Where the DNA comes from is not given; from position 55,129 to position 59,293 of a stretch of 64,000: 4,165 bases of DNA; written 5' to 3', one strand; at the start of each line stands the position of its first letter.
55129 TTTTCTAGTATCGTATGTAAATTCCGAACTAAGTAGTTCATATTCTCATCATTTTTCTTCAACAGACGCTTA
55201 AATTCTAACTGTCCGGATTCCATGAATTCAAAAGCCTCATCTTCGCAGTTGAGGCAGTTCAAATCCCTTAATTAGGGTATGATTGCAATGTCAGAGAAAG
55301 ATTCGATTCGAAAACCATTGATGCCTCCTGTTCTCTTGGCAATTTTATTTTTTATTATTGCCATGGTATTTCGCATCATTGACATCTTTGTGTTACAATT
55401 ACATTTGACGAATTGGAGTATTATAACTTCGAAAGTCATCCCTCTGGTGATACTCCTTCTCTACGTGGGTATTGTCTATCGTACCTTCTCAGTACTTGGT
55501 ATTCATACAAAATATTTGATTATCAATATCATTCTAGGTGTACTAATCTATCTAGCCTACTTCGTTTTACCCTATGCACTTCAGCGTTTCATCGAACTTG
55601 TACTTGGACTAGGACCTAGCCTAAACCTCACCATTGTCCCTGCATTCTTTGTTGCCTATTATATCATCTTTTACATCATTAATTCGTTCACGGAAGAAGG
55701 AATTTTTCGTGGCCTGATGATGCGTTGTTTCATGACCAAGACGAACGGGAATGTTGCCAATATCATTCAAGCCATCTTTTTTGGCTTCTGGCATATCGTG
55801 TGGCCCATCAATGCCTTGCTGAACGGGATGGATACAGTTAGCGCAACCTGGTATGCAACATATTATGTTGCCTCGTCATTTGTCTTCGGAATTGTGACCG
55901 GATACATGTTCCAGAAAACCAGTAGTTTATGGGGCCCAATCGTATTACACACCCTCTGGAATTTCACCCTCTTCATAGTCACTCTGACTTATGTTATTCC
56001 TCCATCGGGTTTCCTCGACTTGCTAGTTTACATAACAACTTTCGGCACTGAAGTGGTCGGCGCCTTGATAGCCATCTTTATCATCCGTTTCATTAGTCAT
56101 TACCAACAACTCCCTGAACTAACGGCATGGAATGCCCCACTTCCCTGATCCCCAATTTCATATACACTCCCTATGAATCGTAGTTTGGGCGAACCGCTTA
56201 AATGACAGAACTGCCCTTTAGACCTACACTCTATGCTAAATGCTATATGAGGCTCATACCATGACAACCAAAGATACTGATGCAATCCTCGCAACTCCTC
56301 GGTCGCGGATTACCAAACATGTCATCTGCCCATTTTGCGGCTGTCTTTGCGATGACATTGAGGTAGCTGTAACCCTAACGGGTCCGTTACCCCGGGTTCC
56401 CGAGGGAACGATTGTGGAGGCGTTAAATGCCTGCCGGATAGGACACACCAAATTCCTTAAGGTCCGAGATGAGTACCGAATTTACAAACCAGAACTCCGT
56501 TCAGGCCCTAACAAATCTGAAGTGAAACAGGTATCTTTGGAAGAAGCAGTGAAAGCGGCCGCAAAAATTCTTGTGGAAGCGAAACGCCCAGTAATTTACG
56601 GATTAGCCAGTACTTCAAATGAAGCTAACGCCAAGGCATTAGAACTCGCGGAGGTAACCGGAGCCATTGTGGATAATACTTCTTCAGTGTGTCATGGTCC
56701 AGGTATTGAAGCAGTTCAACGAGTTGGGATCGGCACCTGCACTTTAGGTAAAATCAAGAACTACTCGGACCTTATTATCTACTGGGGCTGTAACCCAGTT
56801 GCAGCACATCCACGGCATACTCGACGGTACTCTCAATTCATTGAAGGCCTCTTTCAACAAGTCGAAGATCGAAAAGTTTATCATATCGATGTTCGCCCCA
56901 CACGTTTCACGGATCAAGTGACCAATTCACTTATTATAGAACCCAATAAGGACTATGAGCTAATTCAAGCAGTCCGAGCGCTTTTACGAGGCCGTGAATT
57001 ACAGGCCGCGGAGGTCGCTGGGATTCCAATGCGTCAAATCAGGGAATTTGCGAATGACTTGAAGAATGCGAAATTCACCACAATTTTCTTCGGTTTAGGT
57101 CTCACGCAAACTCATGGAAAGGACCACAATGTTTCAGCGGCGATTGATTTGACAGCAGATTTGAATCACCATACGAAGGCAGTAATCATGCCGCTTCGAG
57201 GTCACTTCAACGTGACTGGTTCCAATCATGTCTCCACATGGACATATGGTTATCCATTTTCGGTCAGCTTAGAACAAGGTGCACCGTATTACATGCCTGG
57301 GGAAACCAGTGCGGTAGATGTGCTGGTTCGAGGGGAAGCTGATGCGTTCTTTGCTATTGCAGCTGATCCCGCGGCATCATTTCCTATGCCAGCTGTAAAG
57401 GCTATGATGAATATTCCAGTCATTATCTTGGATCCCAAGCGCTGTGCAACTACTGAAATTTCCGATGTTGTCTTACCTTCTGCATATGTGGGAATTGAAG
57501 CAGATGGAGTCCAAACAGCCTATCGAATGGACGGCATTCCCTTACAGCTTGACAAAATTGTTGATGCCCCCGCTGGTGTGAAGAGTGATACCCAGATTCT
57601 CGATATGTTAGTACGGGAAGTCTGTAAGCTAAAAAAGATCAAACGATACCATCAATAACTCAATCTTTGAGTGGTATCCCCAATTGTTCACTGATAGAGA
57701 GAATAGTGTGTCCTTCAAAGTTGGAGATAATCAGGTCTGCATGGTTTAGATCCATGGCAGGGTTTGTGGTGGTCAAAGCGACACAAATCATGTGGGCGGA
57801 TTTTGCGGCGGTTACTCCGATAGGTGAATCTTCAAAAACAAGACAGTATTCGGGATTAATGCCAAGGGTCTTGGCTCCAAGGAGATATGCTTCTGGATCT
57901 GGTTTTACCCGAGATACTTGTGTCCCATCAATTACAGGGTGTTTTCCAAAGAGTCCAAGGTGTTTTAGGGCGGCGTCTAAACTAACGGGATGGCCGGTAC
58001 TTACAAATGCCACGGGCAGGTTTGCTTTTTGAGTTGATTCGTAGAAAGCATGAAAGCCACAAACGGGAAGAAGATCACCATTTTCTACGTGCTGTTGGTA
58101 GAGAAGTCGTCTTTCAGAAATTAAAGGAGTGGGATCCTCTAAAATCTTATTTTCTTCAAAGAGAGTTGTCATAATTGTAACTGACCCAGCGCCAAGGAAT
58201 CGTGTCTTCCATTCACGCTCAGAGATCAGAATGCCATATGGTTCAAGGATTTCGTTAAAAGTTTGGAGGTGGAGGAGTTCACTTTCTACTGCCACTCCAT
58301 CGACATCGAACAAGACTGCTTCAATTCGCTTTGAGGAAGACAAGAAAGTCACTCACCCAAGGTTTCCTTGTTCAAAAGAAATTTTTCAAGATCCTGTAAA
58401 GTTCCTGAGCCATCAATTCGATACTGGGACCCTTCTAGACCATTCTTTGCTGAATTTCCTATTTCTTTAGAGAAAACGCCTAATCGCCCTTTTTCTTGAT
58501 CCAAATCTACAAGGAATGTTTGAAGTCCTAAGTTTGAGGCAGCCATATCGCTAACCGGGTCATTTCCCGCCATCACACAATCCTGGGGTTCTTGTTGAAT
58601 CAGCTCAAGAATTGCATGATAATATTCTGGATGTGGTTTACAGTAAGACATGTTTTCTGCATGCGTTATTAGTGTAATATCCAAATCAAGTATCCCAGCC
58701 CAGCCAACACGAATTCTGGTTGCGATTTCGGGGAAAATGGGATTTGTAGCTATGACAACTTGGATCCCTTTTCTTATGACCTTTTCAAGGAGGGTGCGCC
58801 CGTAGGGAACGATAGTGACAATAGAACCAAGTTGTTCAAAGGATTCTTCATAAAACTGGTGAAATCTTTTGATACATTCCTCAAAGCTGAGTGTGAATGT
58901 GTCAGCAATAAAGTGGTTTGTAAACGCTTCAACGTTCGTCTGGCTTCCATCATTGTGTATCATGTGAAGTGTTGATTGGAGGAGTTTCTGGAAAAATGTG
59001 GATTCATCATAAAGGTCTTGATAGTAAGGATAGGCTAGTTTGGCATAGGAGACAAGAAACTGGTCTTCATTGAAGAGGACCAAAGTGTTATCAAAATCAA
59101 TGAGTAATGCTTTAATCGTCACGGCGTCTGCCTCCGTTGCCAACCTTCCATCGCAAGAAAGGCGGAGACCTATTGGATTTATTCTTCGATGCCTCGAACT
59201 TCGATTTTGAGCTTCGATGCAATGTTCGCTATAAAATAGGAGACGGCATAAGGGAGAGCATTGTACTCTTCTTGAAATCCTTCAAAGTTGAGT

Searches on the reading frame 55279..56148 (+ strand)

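Call 51: search_protein_families(library=pfam, proteins=[window:55279-56148:+], max_evalue=0.01)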
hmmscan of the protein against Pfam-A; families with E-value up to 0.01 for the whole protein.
window:55279-56148:+ (289 aa): 1 family
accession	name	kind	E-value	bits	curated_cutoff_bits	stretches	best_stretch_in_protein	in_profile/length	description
PF02517.21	Rce1-like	-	2.2e-19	70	22.4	1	123-229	3-92/93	Type II CAAX prenyl endopeptidase Rce1-like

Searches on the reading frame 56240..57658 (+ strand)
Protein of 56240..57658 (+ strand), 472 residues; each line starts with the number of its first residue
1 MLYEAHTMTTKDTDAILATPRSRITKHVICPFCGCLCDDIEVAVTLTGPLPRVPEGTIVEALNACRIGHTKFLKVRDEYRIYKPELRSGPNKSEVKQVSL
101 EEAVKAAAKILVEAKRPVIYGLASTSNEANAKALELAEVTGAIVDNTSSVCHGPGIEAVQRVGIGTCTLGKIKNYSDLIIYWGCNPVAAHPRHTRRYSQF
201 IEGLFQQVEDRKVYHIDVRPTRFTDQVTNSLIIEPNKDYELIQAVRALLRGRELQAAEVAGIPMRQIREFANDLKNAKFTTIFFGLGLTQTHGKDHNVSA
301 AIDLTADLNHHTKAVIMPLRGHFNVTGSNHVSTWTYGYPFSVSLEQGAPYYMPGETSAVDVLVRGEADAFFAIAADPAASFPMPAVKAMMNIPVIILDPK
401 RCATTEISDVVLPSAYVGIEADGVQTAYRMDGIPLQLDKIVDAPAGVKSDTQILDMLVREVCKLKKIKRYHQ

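Call 51: search_protein_families(library=pfam, proteins=[window:56240-57658:+], max_evalue=0.01)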
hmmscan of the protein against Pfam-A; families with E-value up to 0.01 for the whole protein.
window:56240-57658:+ (472 aa): 2 families
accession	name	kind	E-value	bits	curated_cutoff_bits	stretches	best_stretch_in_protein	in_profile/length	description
PF00384.28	Molybdopterin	-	1.2e-08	34.8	24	1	80-457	1-350/353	Molybdopterin oxidoreductase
PF00205.28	TPP_enzyme_M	-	0.0022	18.2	30.4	0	104-148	1-46/137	Thiamine pyrophosphate enzyme, central domain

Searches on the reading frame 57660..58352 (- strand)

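Call 51: search_protein_families(library=pfam, proteins=[window:57660-58352:-], max_evalue=0.01)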
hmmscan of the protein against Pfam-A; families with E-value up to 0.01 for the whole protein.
window:57660-58352:- (230 aa): 2 families
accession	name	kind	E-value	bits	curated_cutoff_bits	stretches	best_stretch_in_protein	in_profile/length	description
PF13419.12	HAD_2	-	9.8e-20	71.8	23.8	1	13-192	1-177/178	Haloacid dehalogenase-like hydrolase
PF00702.32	Hydrolase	-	4e-19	70.2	26.4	1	10-187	1-191/191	haloacid dehalogenase-like hydrolase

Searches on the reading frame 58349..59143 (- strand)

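Call 51: search_protein_families(library=pfam, proteins=[window:58349-59143:-], max_evalue=0.01)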
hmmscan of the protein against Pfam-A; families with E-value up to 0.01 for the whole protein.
window:58349-59143:- (264 aa): 3 families
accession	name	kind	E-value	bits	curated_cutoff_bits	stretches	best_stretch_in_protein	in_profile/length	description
PF00702.32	Hydrolase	-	7.6e-13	49.7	26.4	1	10-202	1-186/191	haloacid dehalogenase-like hydrolase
PF13419.12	HAD_2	-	1.6e-09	38.5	23.8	1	14-212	2-178/178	Haloacid dehalogenase-like hydrolase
PF13242.12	Hydrolase_like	-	5.5e-05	23.4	22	1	169-213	4-49/75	HAD-hyrolase-like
